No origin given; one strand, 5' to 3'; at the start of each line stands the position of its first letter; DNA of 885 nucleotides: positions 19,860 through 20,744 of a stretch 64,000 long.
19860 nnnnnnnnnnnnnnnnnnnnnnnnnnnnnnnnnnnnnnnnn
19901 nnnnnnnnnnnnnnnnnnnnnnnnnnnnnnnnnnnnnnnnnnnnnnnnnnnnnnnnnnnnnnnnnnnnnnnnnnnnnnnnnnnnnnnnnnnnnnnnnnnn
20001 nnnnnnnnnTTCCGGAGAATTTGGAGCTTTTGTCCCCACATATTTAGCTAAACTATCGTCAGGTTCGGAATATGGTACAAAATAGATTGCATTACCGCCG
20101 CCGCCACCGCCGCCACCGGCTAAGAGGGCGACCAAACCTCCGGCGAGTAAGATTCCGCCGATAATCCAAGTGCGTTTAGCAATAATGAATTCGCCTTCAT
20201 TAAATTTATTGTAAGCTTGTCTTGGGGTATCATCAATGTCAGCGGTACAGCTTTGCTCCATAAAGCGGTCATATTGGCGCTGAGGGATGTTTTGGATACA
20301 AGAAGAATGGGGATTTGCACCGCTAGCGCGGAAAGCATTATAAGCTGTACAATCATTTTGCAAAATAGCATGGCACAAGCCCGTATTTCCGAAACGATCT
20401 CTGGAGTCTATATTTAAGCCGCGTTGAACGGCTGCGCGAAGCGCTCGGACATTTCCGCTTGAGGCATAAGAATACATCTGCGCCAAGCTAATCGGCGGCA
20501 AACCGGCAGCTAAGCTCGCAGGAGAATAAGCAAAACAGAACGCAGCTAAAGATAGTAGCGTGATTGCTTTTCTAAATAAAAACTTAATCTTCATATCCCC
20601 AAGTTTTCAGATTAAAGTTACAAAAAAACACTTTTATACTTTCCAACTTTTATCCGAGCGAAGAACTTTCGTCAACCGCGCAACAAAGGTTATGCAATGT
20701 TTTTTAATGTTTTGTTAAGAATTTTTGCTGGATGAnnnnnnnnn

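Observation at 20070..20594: Unusual N-terminal architecture of the autotransporter: signal peptide, then an ankyrin-like module, then a hydrophobic helix plus Gly8 tract, before the passenger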

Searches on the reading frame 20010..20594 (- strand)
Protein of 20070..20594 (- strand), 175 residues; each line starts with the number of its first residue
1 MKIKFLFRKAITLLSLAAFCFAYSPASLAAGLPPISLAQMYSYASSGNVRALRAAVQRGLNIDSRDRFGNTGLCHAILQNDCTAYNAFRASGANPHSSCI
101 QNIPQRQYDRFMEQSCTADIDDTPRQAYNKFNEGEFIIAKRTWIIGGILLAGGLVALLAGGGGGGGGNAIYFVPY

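Call 3: search_protein_families(library=pfam, proteins=[window:20070-20594:-], max_evalue=1)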
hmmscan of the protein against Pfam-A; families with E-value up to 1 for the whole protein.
window:20070-20594:- (175 aa): 1 family
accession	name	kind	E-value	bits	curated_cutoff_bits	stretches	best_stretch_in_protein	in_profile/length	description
PF13637.12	Ank_4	-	0.00027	21.6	22.7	1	43-81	4-42/50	Ankyrin repeats (many copies)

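Call 4: search_protein_families(library=ncbifam, proteins=[window:20070-20594:-], max_evalue=1)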
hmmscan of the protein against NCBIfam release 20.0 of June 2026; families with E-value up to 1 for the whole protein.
window:20070-20594:- (175 aa): 2 families
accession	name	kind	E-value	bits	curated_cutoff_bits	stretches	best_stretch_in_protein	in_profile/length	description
NF043029.1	T4SS_AnkY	equivalog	0.14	10.5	600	1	46-95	468-517/543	Dot/Icm T4SS effector AnkY/LegA9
NF008469.0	PRK11361.1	equivalog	0.26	9.9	714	1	30-91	343-404/461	acetoacetate metabolism transcriptional regulator AtoC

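Call 24: predict_structure(alignment_id=A1)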
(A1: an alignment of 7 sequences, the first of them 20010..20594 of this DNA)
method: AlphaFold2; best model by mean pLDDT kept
length: 195 residues; sequences in the alignment: 7
mean_pLDDT: 52.5   pTM: 0.48
mean pLDDT of the five models: 52.5, 51.6, 49.2, 47.0, 46.4
residues with pLDDT >= 90: 0; 70-90: 41; 50-70: 61; < 50: 93
segments of 3 or more residues with pLDDT < 50: 1-9, 19-33, 61-65, 133-195
pLDDT, mean of each block of 10 residues (from residue 1): 46 51 39 53 63 58 55 73 75 70 73 72 66 42 35 37 30 32 36 34
secondary structure, 60 per line:
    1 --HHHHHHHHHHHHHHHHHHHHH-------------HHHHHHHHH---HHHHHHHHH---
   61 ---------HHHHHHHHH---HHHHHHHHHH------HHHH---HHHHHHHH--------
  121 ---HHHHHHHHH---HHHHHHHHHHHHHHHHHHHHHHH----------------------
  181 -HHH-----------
elements in order: H3-23 H37-45 H49-57 H70-78 H82-91 H98-101 H105-112 H124-132 H136-158

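Call 25: search_protein_representatives(alignment_id=A1)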
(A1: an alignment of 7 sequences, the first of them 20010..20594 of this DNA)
Query: 7 sequences, 234 profile positions. Proteins with E-value up to 0.001 (for the whole library): 1002; up to 1e-10: 226; up to 1e-30: 58. The best 150 are listed.
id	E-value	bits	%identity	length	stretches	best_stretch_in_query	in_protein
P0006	8.1e-118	408.3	-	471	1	1-233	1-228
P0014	5.5e-117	405.6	-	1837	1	1-233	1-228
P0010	1.3e-114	397.8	-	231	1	1-232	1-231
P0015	1.4e-105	368.3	-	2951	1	1-228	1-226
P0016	7.8e-104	362.5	-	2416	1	1-233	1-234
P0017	6.4e-100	349.7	-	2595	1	1-232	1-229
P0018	5.9e-98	343.3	-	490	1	1-229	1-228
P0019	5.9e-79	281.1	-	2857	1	20-224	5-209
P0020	3.0e-76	272.3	-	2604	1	17-228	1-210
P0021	1.5e-71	256.9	-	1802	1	8-226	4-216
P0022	7.8e-69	248.0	-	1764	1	7-216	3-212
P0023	5.7e-63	228.8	-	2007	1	8-230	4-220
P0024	1.6e-61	224.1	-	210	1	13-194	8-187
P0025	3.4e-60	219.7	-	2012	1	7-224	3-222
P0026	6.6e-59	215.5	-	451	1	3-232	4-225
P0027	1.0e-50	188.7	-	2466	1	8-193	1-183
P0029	2.5e-50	187.5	-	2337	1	7-190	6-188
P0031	1.2e-49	185.3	-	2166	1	10-189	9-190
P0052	9.6e-43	162.6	-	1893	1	4-175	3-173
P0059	1.4e-38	149.0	-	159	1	2-150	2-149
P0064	3.0e-34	134.8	-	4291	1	7-173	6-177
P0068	8.8e-31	123.5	-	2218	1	7-226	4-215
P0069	1.8e-30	122.5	-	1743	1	7-168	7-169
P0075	1.7e-28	116.0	-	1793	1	20-166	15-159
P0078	5.3e-28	114.4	-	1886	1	16-168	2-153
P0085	4.8e-26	108.0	-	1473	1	7-169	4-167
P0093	3.8e-24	101.7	-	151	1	14-159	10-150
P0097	1.5e-23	99.8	-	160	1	13-159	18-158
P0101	3.9e-23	98.4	-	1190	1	7-168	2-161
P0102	5.9e-23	97.9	-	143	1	27-146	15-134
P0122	3.8e-19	85.4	-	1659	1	7-168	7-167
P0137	9.4e-17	77.6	-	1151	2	8-118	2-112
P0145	6.3e-16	74.9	-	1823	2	8-112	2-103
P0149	1.1e-15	74.1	-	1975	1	11-168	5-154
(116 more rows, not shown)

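Call 28: list_cluster_members(proteins=[P0015, P0021, P0027, P0029, P0064, P0068, P0069, P0101, P0145, P0149])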
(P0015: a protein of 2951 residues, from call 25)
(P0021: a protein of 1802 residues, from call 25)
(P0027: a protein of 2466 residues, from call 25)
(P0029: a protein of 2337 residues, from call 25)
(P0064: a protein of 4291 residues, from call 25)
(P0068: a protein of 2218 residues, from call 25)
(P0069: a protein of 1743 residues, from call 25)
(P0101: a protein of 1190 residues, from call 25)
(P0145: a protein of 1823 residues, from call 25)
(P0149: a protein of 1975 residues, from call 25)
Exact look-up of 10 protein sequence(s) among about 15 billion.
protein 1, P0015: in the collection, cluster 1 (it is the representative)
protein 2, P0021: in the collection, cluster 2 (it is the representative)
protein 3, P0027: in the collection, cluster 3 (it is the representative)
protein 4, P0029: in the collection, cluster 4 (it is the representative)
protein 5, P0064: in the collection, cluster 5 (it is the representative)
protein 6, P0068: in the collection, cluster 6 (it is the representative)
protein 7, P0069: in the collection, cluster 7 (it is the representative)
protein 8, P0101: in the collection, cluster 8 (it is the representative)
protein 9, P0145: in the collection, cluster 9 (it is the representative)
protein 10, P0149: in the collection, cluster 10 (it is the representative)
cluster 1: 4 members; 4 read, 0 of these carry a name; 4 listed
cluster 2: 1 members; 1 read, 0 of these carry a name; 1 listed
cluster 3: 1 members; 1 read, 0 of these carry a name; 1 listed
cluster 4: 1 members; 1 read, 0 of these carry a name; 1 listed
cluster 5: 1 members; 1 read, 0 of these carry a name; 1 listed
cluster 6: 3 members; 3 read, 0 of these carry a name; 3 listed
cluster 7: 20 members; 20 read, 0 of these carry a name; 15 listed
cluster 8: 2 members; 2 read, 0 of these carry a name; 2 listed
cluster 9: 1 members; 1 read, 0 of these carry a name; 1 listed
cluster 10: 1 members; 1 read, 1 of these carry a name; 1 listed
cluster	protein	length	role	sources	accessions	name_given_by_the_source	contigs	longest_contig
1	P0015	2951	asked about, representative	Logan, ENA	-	-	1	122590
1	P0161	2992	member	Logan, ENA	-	-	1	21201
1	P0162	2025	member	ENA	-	-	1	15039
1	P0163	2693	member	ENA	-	-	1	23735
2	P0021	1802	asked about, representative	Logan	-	-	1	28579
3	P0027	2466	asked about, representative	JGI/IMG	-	-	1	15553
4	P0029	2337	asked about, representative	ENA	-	-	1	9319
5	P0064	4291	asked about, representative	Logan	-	-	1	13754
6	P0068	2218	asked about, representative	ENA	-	-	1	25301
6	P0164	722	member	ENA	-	-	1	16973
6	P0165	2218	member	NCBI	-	-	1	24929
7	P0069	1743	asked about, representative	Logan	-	-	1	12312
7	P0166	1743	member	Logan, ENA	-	-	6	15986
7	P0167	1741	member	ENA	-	-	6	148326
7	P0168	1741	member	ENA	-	-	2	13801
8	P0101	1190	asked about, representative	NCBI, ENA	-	-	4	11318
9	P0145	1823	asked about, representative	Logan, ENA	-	-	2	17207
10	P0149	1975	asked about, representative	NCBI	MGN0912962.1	MAG: hypothetical protein ACI4OE_06680 [Alphaproteobacteria bacterium]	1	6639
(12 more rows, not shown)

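Call 53: list_cluster_members(proteins=[P0016, P0019, P0025, P0031, P0052, P0075, P0078, P0085, P0122, P0137])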
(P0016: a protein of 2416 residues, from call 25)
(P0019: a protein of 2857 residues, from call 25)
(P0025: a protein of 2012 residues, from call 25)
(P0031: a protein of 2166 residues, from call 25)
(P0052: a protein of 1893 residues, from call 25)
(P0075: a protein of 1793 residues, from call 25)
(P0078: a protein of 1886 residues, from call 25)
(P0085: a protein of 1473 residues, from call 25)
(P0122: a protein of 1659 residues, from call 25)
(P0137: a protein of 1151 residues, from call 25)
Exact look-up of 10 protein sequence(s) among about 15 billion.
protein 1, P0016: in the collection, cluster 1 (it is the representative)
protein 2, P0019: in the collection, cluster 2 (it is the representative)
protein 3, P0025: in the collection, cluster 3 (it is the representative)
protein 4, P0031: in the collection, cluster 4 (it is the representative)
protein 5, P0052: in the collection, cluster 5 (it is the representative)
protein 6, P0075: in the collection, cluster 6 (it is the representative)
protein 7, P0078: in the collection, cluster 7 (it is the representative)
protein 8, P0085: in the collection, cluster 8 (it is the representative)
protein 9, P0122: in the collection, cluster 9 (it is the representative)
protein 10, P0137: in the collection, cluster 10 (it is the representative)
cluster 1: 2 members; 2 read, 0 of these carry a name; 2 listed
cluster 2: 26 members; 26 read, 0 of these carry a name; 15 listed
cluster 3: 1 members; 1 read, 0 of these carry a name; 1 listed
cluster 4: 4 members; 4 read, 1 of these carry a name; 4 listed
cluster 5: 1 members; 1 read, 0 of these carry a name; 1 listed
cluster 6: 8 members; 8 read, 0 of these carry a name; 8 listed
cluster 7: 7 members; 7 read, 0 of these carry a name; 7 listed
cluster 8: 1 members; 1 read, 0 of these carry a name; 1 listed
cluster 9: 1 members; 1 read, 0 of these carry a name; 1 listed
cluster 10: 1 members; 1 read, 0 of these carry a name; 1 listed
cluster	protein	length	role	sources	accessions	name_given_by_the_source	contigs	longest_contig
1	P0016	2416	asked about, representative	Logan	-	-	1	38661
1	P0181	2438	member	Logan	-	-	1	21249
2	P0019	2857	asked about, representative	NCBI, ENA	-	-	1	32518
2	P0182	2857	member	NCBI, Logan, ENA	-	-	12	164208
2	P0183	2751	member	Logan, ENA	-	-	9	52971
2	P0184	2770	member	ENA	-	-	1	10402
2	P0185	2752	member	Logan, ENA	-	-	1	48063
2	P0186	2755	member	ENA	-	-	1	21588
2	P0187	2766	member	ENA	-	-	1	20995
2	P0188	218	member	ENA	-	-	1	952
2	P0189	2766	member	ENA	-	-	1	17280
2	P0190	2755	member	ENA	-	-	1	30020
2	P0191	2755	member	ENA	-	-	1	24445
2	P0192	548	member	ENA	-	-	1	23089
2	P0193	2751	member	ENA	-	-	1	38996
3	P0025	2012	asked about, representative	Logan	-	-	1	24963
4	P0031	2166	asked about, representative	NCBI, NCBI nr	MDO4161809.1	MAG: hypothetical protein Q4D80_02230 [Pseudomonadota bacterium] | hypothetical protein [Pseudomonadota bacterium]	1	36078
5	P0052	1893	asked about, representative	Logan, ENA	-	-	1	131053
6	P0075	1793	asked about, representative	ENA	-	-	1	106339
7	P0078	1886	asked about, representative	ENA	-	-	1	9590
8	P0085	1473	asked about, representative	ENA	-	-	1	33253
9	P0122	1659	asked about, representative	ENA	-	-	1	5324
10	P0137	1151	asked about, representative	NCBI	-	-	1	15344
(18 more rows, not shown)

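Call 66: find_encoding_contigs(protein=P0097, flank=3000, max_places=3)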
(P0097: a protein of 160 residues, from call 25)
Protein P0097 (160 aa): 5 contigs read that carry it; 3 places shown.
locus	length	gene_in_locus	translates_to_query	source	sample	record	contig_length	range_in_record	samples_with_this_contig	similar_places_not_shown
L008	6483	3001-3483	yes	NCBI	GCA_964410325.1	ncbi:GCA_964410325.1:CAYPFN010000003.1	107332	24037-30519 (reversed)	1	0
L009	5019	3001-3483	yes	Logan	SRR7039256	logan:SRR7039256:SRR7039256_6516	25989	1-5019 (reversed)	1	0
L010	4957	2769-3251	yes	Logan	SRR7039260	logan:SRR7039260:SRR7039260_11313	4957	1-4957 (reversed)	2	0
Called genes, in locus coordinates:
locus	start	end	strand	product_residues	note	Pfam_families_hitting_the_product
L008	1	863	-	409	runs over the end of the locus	PF01612:DNA_pol_A_exo1, PF00570:HRDC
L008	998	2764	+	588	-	PF01336:tRNA_anti-codon, PF00152:tRNA-synt_2, PF02938:GAD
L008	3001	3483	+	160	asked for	-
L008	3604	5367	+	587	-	PF00664:ABC_membrane, PF00005:ABC_tran, PF02463:SMC_N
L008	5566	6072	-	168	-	PF02559:CarD_TRCF_RID, PF21095:CarD_C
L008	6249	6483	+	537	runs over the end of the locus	-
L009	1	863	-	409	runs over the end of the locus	PF01612:DNA_pol_A_exo1, PF00570:HRDC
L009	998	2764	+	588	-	PF01336:tRNA_anti-codon, PF00152:tRNA-synt_2, PF02938:GAD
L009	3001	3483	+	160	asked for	-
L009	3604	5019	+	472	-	?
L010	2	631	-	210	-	?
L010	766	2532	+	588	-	PF01336:tRNA_anti-codon, PF00152:tRNA-synt_2, PF02938:GAD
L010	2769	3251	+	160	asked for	-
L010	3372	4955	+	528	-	?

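Call 67: find_encoding_contigs(protein=P0093, flank=3000, max_places=2)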
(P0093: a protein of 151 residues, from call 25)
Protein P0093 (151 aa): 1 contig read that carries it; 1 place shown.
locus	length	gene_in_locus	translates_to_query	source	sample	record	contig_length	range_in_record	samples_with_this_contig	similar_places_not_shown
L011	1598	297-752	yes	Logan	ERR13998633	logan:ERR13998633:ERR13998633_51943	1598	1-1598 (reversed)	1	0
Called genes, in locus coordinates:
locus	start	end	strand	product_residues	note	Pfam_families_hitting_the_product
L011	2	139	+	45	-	?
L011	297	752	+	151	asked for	-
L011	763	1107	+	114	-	-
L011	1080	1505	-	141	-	-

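Call 68: find_encoding_contigs(protein=P0059, flank=3000, max_places=2)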
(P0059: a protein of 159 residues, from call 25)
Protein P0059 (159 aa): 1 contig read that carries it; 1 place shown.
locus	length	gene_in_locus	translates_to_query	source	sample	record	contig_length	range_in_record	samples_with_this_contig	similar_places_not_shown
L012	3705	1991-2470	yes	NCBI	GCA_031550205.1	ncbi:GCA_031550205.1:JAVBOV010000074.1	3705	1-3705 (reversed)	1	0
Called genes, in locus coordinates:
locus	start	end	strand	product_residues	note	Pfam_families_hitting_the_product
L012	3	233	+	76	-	?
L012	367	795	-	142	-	PF14345:GDYXXLXY (weak)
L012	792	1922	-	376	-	PF09925:DUF2157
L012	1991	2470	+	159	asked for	-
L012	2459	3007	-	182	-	PF00300:His_Phos_1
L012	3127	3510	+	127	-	-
